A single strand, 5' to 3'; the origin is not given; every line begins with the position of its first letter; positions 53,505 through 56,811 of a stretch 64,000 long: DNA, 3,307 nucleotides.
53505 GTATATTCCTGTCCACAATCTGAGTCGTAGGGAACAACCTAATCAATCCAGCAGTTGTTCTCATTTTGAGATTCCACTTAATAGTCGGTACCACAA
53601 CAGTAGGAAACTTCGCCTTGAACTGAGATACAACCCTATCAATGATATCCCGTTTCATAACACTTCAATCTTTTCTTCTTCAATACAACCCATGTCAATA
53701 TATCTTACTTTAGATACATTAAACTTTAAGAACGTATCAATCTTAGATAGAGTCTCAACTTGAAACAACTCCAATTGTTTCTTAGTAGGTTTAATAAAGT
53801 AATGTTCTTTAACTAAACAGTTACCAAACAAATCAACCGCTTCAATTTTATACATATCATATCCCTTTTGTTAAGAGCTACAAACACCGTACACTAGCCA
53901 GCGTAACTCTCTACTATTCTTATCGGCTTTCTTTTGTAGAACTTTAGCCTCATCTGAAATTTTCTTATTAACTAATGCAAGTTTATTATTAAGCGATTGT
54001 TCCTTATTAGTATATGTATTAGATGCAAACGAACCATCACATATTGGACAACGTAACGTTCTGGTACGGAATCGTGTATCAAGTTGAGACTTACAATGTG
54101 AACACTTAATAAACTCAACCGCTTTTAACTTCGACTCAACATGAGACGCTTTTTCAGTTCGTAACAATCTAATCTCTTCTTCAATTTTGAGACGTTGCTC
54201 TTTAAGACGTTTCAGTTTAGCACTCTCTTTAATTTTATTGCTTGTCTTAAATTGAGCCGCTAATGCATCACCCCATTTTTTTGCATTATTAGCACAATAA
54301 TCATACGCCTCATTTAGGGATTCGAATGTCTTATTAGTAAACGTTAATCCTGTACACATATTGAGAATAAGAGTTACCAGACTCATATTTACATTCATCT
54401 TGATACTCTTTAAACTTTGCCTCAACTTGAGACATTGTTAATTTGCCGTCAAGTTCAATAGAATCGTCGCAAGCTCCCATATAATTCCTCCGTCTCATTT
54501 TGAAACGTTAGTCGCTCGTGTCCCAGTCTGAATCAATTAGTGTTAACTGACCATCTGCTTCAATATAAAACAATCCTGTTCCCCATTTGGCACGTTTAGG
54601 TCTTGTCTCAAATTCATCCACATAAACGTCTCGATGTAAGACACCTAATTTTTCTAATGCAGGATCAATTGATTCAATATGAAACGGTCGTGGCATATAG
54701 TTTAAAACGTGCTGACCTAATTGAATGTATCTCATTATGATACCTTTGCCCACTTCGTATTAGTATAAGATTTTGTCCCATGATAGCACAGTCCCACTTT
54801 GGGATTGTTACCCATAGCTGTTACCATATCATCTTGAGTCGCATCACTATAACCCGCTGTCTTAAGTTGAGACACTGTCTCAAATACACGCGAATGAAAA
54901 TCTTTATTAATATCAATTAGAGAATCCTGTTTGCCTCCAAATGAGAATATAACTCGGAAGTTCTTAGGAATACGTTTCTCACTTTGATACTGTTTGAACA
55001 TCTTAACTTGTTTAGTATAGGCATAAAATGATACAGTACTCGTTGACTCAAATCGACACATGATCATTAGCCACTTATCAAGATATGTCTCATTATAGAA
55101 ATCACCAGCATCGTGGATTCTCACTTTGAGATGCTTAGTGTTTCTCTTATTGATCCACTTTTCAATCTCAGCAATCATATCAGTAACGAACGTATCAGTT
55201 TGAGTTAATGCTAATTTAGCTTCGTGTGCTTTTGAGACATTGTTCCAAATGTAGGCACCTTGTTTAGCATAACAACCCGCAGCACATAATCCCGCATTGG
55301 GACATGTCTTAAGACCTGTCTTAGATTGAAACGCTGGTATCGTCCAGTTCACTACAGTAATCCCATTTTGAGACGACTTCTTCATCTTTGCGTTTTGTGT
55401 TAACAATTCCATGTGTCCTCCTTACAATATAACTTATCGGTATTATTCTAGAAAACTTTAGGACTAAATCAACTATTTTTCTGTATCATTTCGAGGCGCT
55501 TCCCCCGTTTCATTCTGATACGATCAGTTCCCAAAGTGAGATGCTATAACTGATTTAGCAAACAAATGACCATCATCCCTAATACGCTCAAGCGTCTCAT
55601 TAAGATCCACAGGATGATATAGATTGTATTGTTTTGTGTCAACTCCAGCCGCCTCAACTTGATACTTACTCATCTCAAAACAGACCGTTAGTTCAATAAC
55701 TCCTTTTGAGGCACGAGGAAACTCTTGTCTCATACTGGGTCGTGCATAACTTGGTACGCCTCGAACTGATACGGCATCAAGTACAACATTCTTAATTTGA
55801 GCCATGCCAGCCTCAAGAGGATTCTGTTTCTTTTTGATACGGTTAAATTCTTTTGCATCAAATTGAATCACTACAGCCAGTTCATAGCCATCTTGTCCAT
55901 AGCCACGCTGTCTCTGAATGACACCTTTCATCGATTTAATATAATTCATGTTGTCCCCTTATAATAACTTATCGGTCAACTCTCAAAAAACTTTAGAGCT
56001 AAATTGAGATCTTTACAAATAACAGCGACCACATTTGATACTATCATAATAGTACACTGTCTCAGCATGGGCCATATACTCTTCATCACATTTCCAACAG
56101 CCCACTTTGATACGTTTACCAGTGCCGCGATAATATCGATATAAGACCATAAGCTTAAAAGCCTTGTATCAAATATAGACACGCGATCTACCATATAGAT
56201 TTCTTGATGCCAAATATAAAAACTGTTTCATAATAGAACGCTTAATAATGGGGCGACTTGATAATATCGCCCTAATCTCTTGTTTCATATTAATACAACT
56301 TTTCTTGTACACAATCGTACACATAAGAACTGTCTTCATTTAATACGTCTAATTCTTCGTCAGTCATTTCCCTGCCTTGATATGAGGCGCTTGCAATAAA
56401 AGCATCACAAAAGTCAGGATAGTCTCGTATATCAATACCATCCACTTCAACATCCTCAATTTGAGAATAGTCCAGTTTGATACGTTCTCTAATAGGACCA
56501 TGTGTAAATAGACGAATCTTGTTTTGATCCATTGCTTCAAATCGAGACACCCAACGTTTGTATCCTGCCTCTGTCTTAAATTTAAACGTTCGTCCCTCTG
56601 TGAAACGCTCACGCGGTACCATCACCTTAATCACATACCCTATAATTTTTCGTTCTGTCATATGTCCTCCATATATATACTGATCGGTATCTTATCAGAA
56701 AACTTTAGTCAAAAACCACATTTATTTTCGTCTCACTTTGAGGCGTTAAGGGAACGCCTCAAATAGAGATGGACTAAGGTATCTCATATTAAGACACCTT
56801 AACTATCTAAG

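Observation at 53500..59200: Over-representation of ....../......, frequently as dyads, in a coding-poor early region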

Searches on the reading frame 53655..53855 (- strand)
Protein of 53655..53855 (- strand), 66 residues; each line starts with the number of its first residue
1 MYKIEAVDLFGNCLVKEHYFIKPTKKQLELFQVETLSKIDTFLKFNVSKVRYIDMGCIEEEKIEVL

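Call 14: search_protein_families(library=phrogs, proteins=[window:53655-53855:-], max_evalue=0.01)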
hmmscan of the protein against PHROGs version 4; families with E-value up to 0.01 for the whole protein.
window:53655-53855:- (66 aa): 0 families

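Call 15: search_protein_families(library=pfam, proteins=[window:53655-53855:-], max_evalue=0.01)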
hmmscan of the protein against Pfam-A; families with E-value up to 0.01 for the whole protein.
window:53655-53855:- (66 aa): 0 families

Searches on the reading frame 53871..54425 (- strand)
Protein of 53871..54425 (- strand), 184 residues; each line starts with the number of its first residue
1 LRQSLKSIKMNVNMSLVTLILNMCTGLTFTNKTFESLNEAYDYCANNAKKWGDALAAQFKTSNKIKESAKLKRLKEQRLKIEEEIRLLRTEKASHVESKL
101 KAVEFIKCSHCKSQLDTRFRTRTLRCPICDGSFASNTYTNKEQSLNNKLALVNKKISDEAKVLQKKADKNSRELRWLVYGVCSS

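Call 14: search_protein_families(library=phrogs, proteins=[window:53871-54425:-], max_evalue=0.01)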
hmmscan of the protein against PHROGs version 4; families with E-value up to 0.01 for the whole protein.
window:53871-54425:- (184 aa): 1 family
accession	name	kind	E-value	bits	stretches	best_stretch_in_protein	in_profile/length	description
phrog_4875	-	unknown function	2.2e-07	31.9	1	106-155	13-62/77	-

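Call 15: search_protein_families(library=pfam, proteins=[window:53871-54425:-], max_evalue=0.01)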
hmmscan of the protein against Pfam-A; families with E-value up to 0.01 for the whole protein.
window:53871-54425:- (184 aa): 0 families

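Call 85: find_homologous_proteins(query=window:53871-54425:-, max_evalue=0.001)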
Query window:53871-54425:- (184 aa): 3 proteins with E <= 0.001 among 78 candidates.
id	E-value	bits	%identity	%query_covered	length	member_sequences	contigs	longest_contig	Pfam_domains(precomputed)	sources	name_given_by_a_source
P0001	1.4e-107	375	100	95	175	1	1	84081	-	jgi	-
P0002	6.6e-42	161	49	89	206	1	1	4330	-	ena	-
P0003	2.5e-36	143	44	89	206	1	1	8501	-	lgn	-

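Call 86: find_encoding_contigs(protein=P0002, flank=10000, max_places=3)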
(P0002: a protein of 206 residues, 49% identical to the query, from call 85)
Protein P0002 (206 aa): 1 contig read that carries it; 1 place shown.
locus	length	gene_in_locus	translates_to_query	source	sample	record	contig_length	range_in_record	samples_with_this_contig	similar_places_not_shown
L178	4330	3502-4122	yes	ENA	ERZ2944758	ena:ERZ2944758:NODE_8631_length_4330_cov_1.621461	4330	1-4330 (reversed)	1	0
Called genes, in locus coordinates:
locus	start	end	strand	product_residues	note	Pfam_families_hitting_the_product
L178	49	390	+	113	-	PF20274:cREC_REC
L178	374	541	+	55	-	-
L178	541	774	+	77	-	-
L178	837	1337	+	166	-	PF10263:SprT-like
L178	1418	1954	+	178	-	-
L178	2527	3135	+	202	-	-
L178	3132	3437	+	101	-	-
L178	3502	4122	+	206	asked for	-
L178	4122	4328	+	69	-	?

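Call 87: find_encoding_contigs(protein=P0003, flank=10000, max_places=3)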
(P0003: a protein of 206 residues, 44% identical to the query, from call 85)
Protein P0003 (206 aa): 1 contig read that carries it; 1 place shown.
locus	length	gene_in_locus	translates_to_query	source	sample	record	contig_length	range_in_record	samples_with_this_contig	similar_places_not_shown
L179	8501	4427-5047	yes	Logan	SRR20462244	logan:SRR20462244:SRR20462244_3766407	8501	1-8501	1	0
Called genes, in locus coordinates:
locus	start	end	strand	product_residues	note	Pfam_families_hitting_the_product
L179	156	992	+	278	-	PF17338:GP88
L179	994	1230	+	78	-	-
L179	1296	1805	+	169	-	PF10263:SprT-like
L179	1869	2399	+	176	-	-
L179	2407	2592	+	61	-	PF07927:HicA_toxin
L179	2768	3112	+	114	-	-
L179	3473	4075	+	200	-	-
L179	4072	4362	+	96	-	-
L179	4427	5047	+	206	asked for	-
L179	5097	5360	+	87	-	-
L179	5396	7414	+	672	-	PF02518:HATPase_c (weak), PF13589:HATPase_c_3 (weak)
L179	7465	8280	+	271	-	PF26926:Phage_T4_rIIB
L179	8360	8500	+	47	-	?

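Call 88: find_encoding_contigs(protein=P0001, flank=10000, max_places=2)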
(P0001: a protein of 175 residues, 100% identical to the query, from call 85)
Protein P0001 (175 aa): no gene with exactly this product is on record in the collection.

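Call 103: predict_structure(alignment_id=A5)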
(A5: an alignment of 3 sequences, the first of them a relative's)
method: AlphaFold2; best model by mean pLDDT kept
length: 206 residues; sequences in the alignment: 3
mean_pLDDT: 74.7   pTM: 0.47
mean pLDDT of the five models: 74.7, 58.9, 57.2, 56.1, 55.3
residues with pLDDT >= 90: 37; 70-90: 96; 50-70: 56; < 50: 17
segments of 3 or more residues with pLDDT < 50: 1-3, 36-39, 140-144
pLDDT, mean of each block of 10 residues (from residue 1): 62 84 79 50 68 85 80 77 77 92 93 80 56 53 52 72 93 93 82 78 61
secondary structure, 60 per line:
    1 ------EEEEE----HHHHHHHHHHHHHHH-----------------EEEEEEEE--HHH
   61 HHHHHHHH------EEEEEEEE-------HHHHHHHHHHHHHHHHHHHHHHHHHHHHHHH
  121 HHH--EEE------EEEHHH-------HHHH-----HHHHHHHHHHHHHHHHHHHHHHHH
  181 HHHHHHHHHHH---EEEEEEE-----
elements in order: E7-11 H16-30 E48-55 H58-68 E75-82 H90-123 E126-128 E135-137 H148-151 H157-191 E195-201

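Call 106: fold_search(model_id=the predicted structure, library=pdb)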
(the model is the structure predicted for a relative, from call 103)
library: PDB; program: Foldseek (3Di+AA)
matches with E <= 10: 329; with E <= 0.001: 0
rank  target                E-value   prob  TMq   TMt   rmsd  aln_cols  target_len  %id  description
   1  5ual_I                4.4e-02  0.33  0.18  0.05  12.0       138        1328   17  Escherichia coli RNA polymerase and Rifampin complex, RpoB S531L mutant (released 2017-01-11)
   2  3tbi_B                7.4e-02  0.30  0.19  0.17  14.0       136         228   13  Crystal structure of T4 gp33 bound to E. coli RNAP beta-flap domain (released 2011-11-23)
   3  5uaj_I                8.5e-02  0.23  0.18  0.05  12.0       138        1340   17  Escherichia coli RNA polymerase RpoB S531L mutant (released 2017-01-11)
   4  5ual_C                8.5e-02  0.20  0.16  0.04  13.1       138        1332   14  Escherichia coli RNA polymerase and Rifampin complex, RpoB S531L mutant (released 2017-01-11)
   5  5uah_C                8.5e-02  0.10  0.16  0.06  17.2       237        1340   15  Escherichia coli RNA polymerase and Rifampin complex, RpoB D516V mutant (released 2017-01-11)
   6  8szw_I                9.0e-02  0.28  0.18  0.05  11.2       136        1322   18  Reconstituted E. coli RNA polymerase post-termination complex on negatively-supercoiled DNA: open duplex DNA (rPTCo) (released 2025-04-02)
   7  6flp_C                1.1e-01  0.23  0.17  0.05  12.0       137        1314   14  CryoEM structure of E.coli RNA polymerase paused elongation complex without RNA hairpin bound to NusA (released 2018-03-07)
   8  8to8_I                1.2e-01  0.18  0.19  0.05  11.5       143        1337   14  Escherichia coli RNA polymerase unwinding intermediate (I1b) at the lambda PR promoter (released 2024-07-03)
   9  6awb_03               1.2e-01  0.08  0.17  0.06  15.1       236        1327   15  Structure of 30S ribosomal subunit and RNA polymerase complex in non-rotated state (released 2017-10-18)
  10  9ux7_A                1.3e-01  0.23  0.24  0.11  16.4       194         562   13  CryoEM Structure of LmuAB-DNA complex (released 2026-03-25)
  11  9pfv_C                1.3e-01  0.16  0.19  0.05  12.7       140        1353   12  The cryo-EM structure of C. crescentus DriD-ssDNA-RNAP-Sigma73-CCNA_03891/CCNA_01149 promoter transcription activation (released 2026-02-25)
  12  6vjs_C                1.3e-01  0.08  0.18  0.06  17.3       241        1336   15  Escherichia coli RNA polymerase and ureidothiophene-2-carboxylic acid complex (released 2020-10-07)
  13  7mko_C                1.4e-01  0.23  0.18  0.05  11.5       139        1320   12  Escherichia coli RNA polymerase elongation complex (released 2021-06-02)
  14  9hqx_B                1.7e-01  0.10  0.18  0.06  19.6       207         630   12  Salmonella enterica Lamassu LmuACB bound to DNA duplex (released 2025-10-01)
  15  6p19_C                1.8e-01  0.16  0.17  0.05  12.4       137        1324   18  Q21 transcription antitermination complex: loaded complex (released 2019-06-26)
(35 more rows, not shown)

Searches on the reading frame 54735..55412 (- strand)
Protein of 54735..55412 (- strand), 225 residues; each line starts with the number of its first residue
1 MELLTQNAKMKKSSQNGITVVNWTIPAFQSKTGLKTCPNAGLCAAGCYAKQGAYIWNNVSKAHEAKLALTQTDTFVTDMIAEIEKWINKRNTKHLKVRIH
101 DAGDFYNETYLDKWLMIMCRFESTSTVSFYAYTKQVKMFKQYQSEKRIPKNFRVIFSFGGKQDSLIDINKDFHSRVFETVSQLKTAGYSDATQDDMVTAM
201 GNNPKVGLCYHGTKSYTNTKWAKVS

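Call 14: search_protein_families(library=phrogs, proteins=[window:54735-55412:-], max_evalue=0.01)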
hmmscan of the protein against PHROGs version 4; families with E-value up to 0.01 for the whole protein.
window:54735-55412:- (225 aa): 2 families
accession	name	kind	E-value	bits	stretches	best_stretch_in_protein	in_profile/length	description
phrog_1392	-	unknown function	6.3e-19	69.4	1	34-149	79-197/296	-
phrog_1617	-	unknown function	5.6e-14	52.9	1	2-167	40-200/273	-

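Call 15: search_protein_families(library=pfam, proteins=[window:54735-55412:-], max_evalue=0.01)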
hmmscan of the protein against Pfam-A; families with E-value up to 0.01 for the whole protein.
window:54735-55412:- (225 aa): 3 families
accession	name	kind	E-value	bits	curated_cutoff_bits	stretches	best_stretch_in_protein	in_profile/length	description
PF17338.8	GP88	-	5.3e-43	147.9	24.4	1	3-199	2-197/230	Gene product 88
PF23872.1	DUF7227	-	0.00057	20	27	1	26-85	16-70/223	Domain of unknown function (DUF7227)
PF07505.17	DUF5131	-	0.00058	19.9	28.9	1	20-158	3-135/243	Protein of unknown function (DUF5131)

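Call 18: find_related_loci(query=window:54735-55412:-, collection=viral_contigs, flank=10000)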
Query window:54735-55412:- (225 aa) in viral_contigs; peptide patterns used: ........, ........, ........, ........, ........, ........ (x = any residue, [..] = any of these).
29 stretches matched a pattern; 29 encode a relative of the query (tblastn E <= 1e-3); 29 distinct loci.
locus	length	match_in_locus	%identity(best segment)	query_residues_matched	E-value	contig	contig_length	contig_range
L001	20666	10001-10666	60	1-225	3e-93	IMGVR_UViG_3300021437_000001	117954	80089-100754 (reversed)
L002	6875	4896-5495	45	1-211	1e-51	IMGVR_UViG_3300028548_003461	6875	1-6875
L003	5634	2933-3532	45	1-211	1e-51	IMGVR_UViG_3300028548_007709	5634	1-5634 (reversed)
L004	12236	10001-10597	43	1-211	3e-51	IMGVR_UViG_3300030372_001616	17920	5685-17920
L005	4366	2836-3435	44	1-211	3e-51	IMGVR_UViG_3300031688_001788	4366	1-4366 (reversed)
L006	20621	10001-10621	44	1-218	4e-51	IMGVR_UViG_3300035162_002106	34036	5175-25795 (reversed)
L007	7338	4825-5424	45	1-211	6e-51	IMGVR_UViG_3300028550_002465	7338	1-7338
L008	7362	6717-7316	45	1-211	6e-51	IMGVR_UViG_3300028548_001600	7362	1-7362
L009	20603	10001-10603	44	1-211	4e-50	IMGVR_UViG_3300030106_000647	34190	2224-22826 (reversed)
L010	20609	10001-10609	44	1-213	4e-50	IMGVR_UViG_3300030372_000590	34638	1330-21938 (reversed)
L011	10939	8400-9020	43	1-218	7e-50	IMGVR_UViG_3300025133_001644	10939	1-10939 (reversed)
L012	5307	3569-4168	43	1-211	9e-50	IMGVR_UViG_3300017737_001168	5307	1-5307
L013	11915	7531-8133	45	1-211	1e-49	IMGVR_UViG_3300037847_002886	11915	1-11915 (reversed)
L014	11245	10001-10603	45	1-211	1e-49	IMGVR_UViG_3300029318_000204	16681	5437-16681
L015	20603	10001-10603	45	1-211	1e-49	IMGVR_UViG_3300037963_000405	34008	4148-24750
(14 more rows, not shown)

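Call 27: find_encoding_contigs(protein=window:54735-55412:-, flank=10000, max_places=6)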
Protein window:54735-55412:- (225 aa): no gene with exactly this product is on record in the collection.

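Call 38: search_protein_families(library=pfam, proteins=[L001:11928-12530:+], max_evalue=0.05)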
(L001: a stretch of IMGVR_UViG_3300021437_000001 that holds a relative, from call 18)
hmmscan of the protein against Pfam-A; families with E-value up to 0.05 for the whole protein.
L001:11928-12530:+ (200 aa): 4 families
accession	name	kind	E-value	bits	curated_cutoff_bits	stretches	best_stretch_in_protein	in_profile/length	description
PF04423.19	Rad50_zn_hook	-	0.0043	17.3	24.3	1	138-171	17-51/52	Rad50 zinc hook motif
PF23145.1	Zf_2nd_IFT121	-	0.0044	17.1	25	1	113-146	8-41/45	IFT121, second zinc finger domain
PF06810.17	Phage_scaffold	-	0.028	14.8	35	0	152-189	66-98/170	Phage capsid assembly scaffolding protein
PF13920.12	zf-C3HC4_3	-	0.03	14.6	27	0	122-148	24-45/49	Zinc finger, C3HC4 type (RING finger)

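Call 81: search_protein_families(library=pfam, alignment_id=A4, max_evalue=0.001)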
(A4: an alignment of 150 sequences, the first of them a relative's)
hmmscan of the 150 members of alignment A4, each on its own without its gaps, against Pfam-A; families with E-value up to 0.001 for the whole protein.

A. member 1, L001:153-1022:+ (290 aa): 0 families

B. families by the number of members that match (of 150 scanned): 36 families (the first 25 are shown)
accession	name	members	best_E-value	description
PF06067.16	DUF932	3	7e-36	Domain of unknown function (DUF932)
PF17338.8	GP88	2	2.1e-49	Gene product 88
PF13481.12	AAA_25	2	3.5e-29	AAA domain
PF00082.27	Peptidase_S8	2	9.4e-24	Subtilase family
PF01391.23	Collagen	2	9.9e-17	Collagen triple helix repeat (20 copies)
PF00149.33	Metallophos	2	2.5e-09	Calcineurin-like phosphoesterase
PF12850.12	Metallophos_2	2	1.5e-07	Calcineurin-like phosphoesterase superfamily domain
PF02511.20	Thy1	1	9.4e-48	Thymidylate synthase complementing protein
PF04446.17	Thg1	1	7.1e-30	tRNAHis guanylyltransferase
PF00692.24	dUTPase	1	3.5e-23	dUTPase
PF00588.24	SpoU_methylase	1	1.2e-22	SpoU rRNA Methylase family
PF01068.26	DNA_ligase_A_M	1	7.1e-22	ATP dependent DNA ligase domain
PF21095.3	CarD_C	1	7.4e-19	CarD, C-terminal domain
PF01106.22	NifU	1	1.1e-18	NifU-like domain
PF23940.1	DUF7275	1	9.7e-16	Domain of unknown function (DUF7275)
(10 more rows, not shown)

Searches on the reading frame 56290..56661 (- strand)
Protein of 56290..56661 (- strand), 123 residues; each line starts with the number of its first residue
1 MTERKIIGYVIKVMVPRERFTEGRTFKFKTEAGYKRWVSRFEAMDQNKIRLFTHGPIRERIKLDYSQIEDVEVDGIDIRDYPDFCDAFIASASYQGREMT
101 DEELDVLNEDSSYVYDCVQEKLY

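Call 14: search_protein_families(library=phrogs, proteins=[window:56290-56661:-], max_evalue=0.01)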
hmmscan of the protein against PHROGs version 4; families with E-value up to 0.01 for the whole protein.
window:56290-56661:- (123 aa): 1 family
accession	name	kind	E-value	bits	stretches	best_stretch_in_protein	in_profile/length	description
phrog_28889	-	unknown function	8.2e-07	29.9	1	79-120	18-61/64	-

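Call 15: search_protein_families(library=pfam, proteins=[window:56290-56661:-], max_evalue=0.01)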
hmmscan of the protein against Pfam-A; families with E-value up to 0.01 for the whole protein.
window:56290-56661:- (123 aa): 0 families

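Call 38: search_protein_families(library=pfam, proteins=[window:56290-56661:-], max_evalue=0.05)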
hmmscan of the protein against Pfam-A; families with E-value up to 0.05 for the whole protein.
window:56290-56661:- (123 aa): 0 families
